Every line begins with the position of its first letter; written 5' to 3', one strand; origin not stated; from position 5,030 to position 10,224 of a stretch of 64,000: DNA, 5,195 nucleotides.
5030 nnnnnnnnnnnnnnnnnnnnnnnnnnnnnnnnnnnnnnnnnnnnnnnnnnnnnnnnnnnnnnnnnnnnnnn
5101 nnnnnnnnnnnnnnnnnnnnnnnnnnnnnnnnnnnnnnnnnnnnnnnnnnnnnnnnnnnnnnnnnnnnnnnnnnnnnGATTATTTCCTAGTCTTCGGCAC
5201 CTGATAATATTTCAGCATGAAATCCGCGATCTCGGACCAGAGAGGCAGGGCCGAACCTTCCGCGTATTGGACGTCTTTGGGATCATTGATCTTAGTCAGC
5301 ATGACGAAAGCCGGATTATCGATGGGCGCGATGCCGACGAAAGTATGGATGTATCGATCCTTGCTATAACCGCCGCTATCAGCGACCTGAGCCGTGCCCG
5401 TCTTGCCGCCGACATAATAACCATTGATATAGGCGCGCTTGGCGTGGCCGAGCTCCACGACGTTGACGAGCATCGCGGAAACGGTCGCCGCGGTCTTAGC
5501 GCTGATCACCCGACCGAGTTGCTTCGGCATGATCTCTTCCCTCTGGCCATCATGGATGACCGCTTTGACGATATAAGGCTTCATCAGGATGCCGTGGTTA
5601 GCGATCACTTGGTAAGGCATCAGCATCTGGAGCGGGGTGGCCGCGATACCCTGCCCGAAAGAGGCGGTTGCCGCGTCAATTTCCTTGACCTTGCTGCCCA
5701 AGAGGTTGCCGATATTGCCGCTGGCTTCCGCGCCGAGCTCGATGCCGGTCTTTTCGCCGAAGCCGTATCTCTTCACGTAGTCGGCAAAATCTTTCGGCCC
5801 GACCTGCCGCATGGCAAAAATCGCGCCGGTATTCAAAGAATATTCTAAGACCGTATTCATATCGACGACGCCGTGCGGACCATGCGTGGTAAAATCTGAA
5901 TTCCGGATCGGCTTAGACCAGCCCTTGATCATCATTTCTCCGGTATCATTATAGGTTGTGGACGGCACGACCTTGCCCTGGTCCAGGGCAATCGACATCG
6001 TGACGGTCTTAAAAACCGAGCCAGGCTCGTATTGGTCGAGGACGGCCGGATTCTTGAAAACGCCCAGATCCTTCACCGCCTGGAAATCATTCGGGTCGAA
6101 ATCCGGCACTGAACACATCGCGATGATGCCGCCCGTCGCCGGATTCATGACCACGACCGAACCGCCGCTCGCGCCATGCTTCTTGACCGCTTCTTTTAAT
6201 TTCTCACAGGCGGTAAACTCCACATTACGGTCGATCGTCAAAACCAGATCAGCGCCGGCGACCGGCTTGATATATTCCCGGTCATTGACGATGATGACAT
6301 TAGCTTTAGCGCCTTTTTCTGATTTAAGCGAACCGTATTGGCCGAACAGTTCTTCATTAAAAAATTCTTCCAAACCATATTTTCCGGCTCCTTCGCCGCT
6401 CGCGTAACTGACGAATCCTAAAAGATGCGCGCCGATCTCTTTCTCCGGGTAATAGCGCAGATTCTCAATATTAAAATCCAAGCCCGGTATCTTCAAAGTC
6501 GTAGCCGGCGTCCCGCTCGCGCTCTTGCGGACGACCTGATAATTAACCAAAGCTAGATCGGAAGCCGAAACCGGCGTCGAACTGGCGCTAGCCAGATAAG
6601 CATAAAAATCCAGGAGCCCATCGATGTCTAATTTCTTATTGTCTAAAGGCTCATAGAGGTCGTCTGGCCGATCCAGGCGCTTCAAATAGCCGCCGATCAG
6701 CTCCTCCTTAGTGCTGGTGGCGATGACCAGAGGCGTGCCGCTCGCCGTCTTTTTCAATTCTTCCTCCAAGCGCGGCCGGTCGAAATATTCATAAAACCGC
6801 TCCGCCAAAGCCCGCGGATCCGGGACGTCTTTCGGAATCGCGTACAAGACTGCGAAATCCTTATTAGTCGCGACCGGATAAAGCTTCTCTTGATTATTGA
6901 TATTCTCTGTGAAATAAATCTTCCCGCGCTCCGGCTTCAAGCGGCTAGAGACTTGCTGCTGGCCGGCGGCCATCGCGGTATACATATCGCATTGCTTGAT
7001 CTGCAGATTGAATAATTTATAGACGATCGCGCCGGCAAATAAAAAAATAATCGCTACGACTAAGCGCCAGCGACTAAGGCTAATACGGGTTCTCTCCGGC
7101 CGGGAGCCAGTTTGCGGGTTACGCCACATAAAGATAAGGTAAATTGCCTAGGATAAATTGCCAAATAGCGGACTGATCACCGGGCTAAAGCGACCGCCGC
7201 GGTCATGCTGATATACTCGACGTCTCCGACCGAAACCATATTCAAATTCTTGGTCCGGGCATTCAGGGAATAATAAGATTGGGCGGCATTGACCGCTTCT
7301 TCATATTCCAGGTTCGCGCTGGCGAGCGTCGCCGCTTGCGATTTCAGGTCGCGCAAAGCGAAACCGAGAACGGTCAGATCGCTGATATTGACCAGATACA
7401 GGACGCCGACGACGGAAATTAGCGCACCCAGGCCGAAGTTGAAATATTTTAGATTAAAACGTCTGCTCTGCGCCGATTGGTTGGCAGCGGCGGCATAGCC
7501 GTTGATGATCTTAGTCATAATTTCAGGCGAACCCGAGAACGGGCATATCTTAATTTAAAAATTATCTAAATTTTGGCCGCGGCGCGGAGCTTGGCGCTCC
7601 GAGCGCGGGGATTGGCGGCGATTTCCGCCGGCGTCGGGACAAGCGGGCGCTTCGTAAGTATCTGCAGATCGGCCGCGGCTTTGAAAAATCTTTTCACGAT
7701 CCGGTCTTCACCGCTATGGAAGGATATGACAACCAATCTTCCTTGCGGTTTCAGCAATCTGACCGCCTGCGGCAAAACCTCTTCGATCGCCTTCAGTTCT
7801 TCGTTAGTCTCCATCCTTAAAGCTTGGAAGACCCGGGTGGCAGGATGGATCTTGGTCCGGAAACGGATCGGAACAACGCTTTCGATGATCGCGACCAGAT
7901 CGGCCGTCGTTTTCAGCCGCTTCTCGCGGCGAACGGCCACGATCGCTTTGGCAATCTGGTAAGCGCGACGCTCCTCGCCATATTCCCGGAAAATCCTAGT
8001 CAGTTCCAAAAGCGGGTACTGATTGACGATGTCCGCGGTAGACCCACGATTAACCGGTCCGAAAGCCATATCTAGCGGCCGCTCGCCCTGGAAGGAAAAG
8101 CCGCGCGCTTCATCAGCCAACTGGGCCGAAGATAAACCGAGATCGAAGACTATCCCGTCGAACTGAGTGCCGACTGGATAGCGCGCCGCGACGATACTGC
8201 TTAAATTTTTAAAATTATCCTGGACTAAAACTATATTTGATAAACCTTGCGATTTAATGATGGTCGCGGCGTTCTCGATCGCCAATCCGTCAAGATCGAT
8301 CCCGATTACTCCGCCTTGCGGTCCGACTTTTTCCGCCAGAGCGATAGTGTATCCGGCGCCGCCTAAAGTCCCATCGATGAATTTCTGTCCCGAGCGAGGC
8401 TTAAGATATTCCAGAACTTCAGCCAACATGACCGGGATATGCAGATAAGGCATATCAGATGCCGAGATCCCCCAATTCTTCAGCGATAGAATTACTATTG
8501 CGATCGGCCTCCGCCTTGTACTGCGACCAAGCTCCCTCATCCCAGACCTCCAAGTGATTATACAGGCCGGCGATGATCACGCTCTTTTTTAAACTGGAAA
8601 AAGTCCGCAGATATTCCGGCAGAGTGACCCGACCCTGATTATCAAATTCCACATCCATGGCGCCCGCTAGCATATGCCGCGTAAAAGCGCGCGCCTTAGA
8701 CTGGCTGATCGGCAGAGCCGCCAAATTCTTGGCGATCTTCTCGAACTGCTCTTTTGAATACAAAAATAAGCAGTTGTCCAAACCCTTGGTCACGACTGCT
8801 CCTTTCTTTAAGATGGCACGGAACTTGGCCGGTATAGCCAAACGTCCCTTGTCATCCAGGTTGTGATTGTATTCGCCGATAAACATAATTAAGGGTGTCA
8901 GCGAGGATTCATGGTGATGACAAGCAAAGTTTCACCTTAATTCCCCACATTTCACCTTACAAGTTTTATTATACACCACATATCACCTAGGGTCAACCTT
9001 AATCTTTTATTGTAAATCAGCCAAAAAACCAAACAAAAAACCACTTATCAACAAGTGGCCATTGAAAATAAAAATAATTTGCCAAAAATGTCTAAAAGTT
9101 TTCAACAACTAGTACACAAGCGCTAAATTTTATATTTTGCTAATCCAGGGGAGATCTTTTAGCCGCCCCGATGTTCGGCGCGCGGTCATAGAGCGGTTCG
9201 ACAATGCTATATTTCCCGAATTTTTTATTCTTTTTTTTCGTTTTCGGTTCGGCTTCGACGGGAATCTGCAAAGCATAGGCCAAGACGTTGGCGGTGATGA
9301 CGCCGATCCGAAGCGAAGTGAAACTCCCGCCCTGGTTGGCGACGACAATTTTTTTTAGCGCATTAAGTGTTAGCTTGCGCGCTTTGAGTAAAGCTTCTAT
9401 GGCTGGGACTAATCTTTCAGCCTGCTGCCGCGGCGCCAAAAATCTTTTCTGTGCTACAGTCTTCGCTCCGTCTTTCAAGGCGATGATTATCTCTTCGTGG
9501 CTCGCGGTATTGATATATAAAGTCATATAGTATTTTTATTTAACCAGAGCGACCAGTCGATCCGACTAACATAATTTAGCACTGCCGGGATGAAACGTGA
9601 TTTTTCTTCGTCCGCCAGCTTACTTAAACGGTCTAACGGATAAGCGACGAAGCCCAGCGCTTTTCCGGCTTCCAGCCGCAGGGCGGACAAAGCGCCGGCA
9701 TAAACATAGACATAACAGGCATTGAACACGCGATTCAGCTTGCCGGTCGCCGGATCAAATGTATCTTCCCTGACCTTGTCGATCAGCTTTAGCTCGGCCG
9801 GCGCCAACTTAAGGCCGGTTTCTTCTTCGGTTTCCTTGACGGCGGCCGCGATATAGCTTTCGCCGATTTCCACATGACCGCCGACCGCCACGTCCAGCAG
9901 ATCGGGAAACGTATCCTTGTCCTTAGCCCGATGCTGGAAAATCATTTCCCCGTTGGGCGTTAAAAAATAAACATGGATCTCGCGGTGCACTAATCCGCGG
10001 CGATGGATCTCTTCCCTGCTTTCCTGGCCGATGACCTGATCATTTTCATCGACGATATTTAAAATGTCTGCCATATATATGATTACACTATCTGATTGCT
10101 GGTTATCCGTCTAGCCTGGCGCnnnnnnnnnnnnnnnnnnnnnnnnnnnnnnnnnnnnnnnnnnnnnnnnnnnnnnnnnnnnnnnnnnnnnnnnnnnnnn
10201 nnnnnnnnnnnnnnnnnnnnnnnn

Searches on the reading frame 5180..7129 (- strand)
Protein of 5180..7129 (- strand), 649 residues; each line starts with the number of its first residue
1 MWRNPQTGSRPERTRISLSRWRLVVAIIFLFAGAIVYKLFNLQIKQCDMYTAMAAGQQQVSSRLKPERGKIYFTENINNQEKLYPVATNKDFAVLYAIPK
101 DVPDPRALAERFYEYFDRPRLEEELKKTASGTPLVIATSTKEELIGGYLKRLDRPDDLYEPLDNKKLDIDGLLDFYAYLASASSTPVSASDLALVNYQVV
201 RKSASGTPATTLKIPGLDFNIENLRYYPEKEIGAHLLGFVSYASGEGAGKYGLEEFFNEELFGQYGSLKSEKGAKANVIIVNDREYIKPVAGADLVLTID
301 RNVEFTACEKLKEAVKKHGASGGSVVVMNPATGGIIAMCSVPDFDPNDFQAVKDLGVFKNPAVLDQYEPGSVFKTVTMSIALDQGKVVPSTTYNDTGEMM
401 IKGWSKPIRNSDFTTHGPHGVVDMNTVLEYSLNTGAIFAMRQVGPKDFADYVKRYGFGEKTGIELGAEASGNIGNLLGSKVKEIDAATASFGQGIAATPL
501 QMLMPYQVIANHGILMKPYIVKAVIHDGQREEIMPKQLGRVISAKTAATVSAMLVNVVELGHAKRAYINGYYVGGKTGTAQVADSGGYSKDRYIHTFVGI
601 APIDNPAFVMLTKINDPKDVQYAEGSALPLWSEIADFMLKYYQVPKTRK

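Call 43: search_protein_families(library=pfam, proteins=[window:5180-7129:-], max_evalue=0.001)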
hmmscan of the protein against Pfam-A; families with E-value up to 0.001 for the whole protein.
window:5180-7129:- (649 aa): 2 families
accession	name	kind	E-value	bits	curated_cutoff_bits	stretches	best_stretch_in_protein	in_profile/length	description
PF00905.27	Transpeptidase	-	1.3e-70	238.5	22.1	1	323-626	1-288/299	Penicillin binding protein transpeptidase domain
PF03717.20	PBP_dimer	-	1.5e-09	38.9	24.4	1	65-279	3-176/180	Penicillin-binding Protein dimerisation domain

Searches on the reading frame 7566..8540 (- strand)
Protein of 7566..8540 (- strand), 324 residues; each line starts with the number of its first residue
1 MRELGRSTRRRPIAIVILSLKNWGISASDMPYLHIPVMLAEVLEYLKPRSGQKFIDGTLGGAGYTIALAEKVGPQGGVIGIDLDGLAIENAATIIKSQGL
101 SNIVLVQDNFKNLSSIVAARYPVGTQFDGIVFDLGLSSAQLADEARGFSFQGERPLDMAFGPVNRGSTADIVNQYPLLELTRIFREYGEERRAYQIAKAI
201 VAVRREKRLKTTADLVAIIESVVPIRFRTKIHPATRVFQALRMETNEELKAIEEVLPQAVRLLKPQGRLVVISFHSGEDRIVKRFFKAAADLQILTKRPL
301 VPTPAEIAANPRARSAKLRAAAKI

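Call 43: search_protein_families(library=pfam, proteins=[window:7566-8540:-], max_evalue=0.001)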
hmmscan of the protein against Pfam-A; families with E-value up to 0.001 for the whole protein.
window:7566-8540:- (324 aa): 6 families
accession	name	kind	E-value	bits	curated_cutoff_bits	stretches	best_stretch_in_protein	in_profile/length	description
PF01795.25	Methyltransf_5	-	9.8e-89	298.3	27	1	33-323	3-308/309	MraW methylase family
PF13847.12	Methyltransf_31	-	1.3e-10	41.6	27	1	50-133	3-81/145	Methyltransferase domain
PF01209.24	Ubie_methyltran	-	3.9e-08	33.4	20.1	1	44-114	41-111/233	ubiE/COQ5 methyltransferase family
PF13649.12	Methyltransf_25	-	7e-05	23.9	27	0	60-114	7-59/97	Methyltransferase domain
PF01135.25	PCMT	-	8.8e-05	22.8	20.3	1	35-106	58-129/210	Protein-L-isoaspartate(D-aspartate) O-methyltransferase (PCMT)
PF08242.18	Methyltransf_12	-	0.00096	20.3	30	0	61-131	6-70/98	Methyltransferase domain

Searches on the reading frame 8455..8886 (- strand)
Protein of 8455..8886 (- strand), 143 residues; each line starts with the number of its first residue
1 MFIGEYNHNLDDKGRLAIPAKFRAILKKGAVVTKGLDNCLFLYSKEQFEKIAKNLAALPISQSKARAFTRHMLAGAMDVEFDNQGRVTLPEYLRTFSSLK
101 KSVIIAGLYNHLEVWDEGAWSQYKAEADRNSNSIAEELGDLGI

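Call 43: search_protein_families(library=pfam, proteins=[window:8455-8886:-], max_evalue=0.001)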
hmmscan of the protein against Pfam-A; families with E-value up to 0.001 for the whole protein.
window:8455-8886:- (143 aa): 1 family
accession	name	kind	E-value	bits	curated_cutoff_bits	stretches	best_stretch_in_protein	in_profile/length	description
PF02381.23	MraZ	-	5.9e-41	138.7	23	2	1-70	1-71/72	MraZ protein, putative antitoxin-like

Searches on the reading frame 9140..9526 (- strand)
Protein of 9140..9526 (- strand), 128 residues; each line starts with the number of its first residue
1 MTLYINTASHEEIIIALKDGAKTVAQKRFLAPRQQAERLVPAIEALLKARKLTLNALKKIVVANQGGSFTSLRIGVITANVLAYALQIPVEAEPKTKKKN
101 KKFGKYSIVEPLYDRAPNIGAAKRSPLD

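Call 43: search_protein_families(library=pfam, proteins=[window:9140-9526:-], max_evalue=0.001)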
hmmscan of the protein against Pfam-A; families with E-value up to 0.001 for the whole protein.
window:9140-9526:- (128 aa): 1 family
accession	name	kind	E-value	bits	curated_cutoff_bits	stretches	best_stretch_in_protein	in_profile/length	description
PF00814.31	TsaD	-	5.2e-14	53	24.8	1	31-90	25-84/264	tRNA N6-adenosine threonylcarbamoyltransferase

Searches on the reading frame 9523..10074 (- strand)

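Call 43: search_protein_families(library=pfam, proteins=[window:9523-10074:-], max_evalue=0.001)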
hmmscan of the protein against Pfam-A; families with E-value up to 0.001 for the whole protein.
window:9523-10074:- (183 aa): 1 family
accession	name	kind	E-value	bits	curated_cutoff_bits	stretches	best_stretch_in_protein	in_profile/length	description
PF00293.34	NUDIX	-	6.6e-13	49.3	21.1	1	30-162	3-131/134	NUDIX domain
